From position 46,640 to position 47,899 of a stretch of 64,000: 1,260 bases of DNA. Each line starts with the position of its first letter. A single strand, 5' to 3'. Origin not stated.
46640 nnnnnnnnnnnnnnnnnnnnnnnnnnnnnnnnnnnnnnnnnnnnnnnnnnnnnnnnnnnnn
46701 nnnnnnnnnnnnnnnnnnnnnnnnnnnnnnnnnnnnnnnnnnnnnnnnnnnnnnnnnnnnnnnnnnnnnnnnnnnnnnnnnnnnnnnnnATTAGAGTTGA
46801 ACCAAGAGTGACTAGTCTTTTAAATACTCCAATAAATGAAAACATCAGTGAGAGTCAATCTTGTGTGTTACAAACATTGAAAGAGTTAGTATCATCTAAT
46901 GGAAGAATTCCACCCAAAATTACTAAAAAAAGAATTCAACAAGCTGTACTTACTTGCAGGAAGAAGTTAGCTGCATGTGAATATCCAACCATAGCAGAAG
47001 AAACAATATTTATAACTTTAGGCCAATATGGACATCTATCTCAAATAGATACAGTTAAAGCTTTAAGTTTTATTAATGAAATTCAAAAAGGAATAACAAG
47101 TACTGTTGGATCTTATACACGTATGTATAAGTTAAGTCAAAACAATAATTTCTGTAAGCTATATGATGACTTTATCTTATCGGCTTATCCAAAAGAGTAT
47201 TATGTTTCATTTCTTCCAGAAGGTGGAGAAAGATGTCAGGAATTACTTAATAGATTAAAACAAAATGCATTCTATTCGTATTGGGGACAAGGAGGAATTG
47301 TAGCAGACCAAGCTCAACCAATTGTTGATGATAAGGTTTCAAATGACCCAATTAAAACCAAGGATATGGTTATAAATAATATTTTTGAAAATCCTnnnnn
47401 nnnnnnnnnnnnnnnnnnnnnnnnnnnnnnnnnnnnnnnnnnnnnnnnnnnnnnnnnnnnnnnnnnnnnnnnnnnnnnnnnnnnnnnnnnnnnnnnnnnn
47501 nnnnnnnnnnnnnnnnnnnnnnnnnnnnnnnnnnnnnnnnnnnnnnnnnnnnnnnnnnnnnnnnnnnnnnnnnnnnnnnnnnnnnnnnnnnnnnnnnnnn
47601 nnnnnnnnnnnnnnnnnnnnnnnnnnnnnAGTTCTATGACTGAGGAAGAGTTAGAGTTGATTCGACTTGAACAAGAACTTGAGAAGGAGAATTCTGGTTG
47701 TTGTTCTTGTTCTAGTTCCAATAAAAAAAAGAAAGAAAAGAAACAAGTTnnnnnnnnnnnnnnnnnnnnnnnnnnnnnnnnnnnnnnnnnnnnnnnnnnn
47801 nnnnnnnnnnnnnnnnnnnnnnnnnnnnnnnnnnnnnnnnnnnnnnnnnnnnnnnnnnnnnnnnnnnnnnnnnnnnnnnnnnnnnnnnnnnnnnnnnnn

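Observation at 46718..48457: Secreted protein with reiterated Cys-Cys-Ser-Cys clusters preceded by an acidic helix, including a ~110-bp near-perfect duplication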

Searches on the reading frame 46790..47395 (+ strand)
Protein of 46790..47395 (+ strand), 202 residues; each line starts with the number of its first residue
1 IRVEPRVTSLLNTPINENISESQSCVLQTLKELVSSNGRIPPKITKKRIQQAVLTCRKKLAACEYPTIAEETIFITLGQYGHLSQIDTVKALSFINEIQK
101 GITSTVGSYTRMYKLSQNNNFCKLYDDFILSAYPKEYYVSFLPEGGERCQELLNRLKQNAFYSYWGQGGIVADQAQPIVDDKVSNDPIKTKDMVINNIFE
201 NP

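Call 29: find_homologous_proteins(query=A2, max_evalue=0.01)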
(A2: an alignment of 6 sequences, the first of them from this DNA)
Query A2 (6 sequences): 1710 candidates shared short words with the query, none scored E <= 0.01.

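Call 32: search_solved_structures(query=A2, max_evalue=10)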
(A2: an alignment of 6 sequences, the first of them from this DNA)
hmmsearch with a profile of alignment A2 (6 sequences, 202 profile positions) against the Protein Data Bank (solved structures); distinct sequences matched with E-value up to 10: 8.
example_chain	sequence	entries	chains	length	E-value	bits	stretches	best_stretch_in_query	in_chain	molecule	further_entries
4ct4_A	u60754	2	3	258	0.039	16.7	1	39-157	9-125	CCR4-NOT TRANSCRIPTION COMPLEX SUBUNIT 1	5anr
4gml_A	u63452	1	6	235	0.51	13.1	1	68-157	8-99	CCR4-NOT transcription complex subunit 1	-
7jw4_A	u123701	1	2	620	0.53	13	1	152-196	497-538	Glycoside hydrolase family 110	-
9e7t_B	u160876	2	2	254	0.53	13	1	67-157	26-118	CCR4-NOT transcription complex subunit 1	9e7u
7jwf_A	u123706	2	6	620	0.54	13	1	152-196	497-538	Glycoside hydrolase family 110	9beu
4crw_A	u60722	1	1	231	0.75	12.5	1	80-157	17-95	CCR4-NOT TRANSCRIPTION COMPLEX SUBUNIT 1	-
5lph_A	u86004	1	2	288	1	12.1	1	17-103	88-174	Centrosomal protein of 104 kDa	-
4gmj_A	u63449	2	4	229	1.1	12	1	80-157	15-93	CCR4-NOT transcription complex subunit 1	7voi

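Call 36: predict_structure(alignment_id=A2)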
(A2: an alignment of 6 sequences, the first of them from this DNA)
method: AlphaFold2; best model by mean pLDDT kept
length: 202 residues; sequences in the alignment: 6
mean_pLDDT: 45.4   pTM: 0.40
mean pLDDT of the five models: 45.4, 44.9, 42.5, 35.8, 34.7
residues with pLDDT >= 90: 0; 70-90: 3; 50-70: 77; < 50: 122
segments of 3 or more residues with pLDDT < 50: 1-14, 38-43, 60-62, 79-84, 100-144, 156-202
pLDDT, mean of each block of 10 residues (from residue 1): 34 53 68 57 53 59 53 53 51 55 37 45 39 32 52 50 37 32 27 25 27
secondary structure, 60 per line:
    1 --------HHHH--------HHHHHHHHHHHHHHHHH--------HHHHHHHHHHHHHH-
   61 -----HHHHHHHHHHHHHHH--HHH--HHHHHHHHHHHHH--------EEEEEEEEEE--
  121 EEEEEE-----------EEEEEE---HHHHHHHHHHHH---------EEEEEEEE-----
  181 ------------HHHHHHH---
elements in order: H9-12 H21-37 H46-59 H66-80 H88-100 E109-118 E121-126 E138-143 H147-158 E168-175 H193-199

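Call 37: search_protein_representatives(alignment_id=A2)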
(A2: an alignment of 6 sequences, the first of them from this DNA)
Query: 6 sequences, 202 profile positions. Proteins with E-value up to 0.001 (for the whole library): 5; up to 1e-10: 5; up to 1e-30: 5. The best 5 are listed.
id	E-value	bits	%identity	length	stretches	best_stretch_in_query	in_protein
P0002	8.3e-119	410.8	-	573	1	1-202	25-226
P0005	2.2e-116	402.8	-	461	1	1-202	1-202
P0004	4.1e-116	402.0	-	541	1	1-202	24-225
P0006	1.4e-110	383.9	-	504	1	1-201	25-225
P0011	1.5e-34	135.7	-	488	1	23-189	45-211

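Call 39: list_cluster_members(proteins=[P0011, P0004])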
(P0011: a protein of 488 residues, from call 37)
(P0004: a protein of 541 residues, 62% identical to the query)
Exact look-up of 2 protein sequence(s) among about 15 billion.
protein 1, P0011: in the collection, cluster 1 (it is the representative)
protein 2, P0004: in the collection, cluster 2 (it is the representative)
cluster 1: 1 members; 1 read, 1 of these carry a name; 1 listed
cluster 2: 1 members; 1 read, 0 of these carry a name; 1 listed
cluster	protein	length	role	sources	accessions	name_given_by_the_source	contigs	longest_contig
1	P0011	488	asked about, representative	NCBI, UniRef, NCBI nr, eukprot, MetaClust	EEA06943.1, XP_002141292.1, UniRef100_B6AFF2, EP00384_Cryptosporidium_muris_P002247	uncharacterized protein CMU_033280 [Cryptosporidium muris RN66] | Uncharacterized protein n=1 Tax=Cryptosporidium muris (strain RN66) TaxID=441375 ... | XP_002141292.1 hypothetical protein [Cryptosporidium muris RN66]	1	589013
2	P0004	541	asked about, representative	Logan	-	-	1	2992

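Call 48: predict_structure(alignment_id=A4)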
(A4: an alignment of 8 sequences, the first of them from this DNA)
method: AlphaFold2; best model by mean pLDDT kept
length: 202 residues; sequences in the alignment: 8
mean_pLDDT: 59.1   pTM: 0.55
mean pLDDT of the five models: 59.1, 54.3, 49.0, 47.8, 47.6
residues with pLDDT >= 90: 0; 70-90: 56; 50-70: 79; < 50: 67
segments of 3 or more residues with pLDDT < 50: 1-17, 36-44, 59-64, 168-177, 182-202
pLDDT, mean of each block of 10 residues (from residue 1): 37 50 65 47 50 53 55 68 69 81 72 78 83 62 66 70 49 47 47 37 36
secondary structure, 60 per line:
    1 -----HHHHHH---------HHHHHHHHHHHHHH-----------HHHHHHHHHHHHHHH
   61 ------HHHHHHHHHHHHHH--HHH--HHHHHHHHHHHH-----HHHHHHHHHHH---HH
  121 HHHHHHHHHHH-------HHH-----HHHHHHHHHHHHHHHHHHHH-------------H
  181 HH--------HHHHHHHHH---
elements in order: H6-11 H21-34 H46-60 H67-80 H88-99 H105-115 H119-131 H147-166 H191-199

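Call 78: fold_search(model_id=the predicted structure, library=pdb)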
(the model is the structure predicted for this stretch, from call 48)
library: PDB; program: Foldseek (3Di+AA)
matches with E <= 10: 144; with E <= 0.001: 0
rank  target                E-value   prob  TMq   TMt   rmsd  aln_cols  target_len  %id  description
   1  9j3v_B                1.2e+00  0.06  0.16  0.14  13.8       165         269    7  Fe2+/Fe2+ PolF-L-isoleucine complex (released 2025-10-08)
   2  2cx9_A                1.2e+00  0.06  0.14  0.09  15.3       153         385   12  Crystal structure of acyl-CoA dehydrogenase (released 2005-12-28)
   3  9prr_B                1.2e+00  0.05  0.15  0.13  16.3       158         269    8  X-ray crystal structure of Streptomyces cacaoi PolF in complex with iron and L-isoleucine (released 2025-10-15)
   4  9prr_D                1.5e+00  0.06  0.17  0.14  14.1       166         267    6  X-ray crystal structure of Streptomyces cacaoi PolF in complex with iron and L-isoleucine (released 2025-10-15)
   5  9j29_B                1.5e+00  0.06  0.17  0.14  14.8       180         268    8  Fe/Fe-SzPolF-POIA complex (released 2025-10-08)
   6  9j2c_A                1.6e+00  0.03  0.12  0.10  18.3       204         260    9  Fe-SzPolF-L-isoleucine (released 2025-10-08)
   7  1pq6_A                1.7e+00  0.07  0.20  0.19  15.6       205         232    9  HUMAN LXR BETA HORMONE RECEPTOR / GW3965 COMPLEX (released 2003-09-09)
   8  4aw3_A                1.7e+00  0.08  0.21  0.14  11.5       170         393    9  Structure of the mixed-function P450 MycG F286V mutant in complex with mycinamicin V in P1 space group (released 2012-09-05)
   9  3zc0_D                1.7e+00  0.06  0.19  0.20  15.0       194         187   12  Structure of AfC3PO - duplex RNA complex (released 2013-01-23)
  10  9j28_A                1.7e+00  0.03  0.12  0.11  18.3       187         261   10  Fe2+-SzPolF-2 complex (released 2025-10-08)
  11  9cpc_1B               1.9e+00  0.07  0.18  0.21  13.1       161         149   12  Atomic model of porcine brain ventricles cilia doublet microtubule (48-nm periodicity) (released 2024-10-23)
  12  9prr_C                2.0e+00  0.03  0.15  0.13  14.7       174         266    6  X-ray crystal structure of Streptomyces cacaoi PolF in complex with iron and L-isoleucine (released 2025-10-15)
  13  2j4a                  2.1e+00  0.06  0.21  0.19  15.8       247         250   12  Human Thyroid hormone receptor beta ligand binding domain in complex with KB131084 (released 2007-09-25)
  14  9prr_F                2.1e+00  0.05  0.17  0.15  14.2       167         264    6  X-ray crystal structure of Streptomyces cacaoi PolF in complex with iron and L-isoleucine (released 2025-10-15)
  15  9pj2_F                2.1e+00  0.04  0.16  0.14  18.8       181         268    7  Crystal structure of non-haem diiron azetidine synthase from Streptomyces cacaoi var. asoensis complexed with iron, L- (released 2025-12-24)
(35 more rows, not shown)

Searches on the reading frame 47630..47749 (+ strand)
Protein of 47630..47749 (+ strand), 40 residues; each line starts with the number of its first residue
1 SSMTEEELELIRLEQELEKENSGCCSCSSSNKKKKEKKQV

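Call 73: find_homologous_proteins(query=A5, max_evalue=1)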
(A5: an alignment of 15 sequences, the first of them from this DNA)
Query A5 (15 sequences): 8000 candidates shared short words with the query, none scored E <= 1.

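Call 74: search_solved_structures(query=A5, max_evalue=10)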
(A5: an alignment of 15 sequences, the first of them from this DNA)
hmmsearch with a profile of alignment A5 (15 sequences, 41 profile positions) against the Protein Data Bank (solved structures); distinct sequences matched with E-value up to 10: 0.
